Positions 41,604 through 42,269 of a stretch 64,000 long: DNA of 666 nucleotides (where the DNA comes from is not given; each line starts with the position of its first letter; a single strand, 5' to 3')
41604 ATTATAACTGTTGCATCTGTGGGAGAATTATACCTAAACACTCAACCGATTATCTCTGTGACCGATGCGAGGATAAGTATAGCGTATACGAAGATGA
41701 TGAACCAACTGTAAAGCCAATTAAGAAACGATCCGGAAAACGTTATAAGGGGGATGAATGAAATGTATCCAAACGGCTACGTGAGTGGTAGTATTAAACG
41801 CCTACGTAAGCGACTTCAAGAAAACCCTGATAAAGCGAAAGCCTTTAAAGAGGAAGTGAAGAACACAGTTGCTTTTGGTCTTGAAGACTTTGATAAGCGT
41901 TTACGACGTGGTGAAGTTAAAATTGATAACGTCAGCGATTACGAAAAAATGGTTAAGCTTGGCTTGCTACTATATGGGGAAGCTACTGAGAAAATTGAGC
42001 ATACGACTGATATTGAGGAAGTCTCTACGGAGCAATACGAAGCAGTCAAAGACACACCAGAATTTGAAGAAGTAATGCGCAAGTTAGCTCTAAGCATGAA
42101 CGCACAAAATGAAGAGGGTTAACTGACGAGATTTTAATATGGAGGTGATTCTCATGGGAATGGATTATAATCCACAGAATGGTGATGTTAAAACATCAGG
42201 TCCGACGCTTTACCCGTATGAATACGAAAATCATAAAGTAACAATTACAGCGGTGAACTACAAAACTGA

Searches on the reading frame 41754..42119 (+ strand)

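Call 3: search_protein_families(library=pfam, proteins=[window:41754-42119:+], max_evalue=0.01)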
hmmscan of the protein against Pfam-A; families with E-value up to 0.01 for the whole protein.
window:41754-42119:+ (122 aa): 0 families

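Call 5: search_protein_families(library=phrogs, proteins=[window:41754-42119:+], max_evalue=0.001)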
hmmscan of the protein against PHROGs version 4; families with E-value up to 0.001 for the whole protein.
window:41754-42119:+ (122 aa): 2 families
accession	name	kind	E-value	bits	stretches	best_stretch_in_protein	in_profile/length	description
phrog_1063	-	head and packaging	8.7e-08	33.4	1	15-101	8-95/143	terminase small subunit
phrog_15340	-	unknown function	2.3e-05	25.4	1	25-101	20-97/129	-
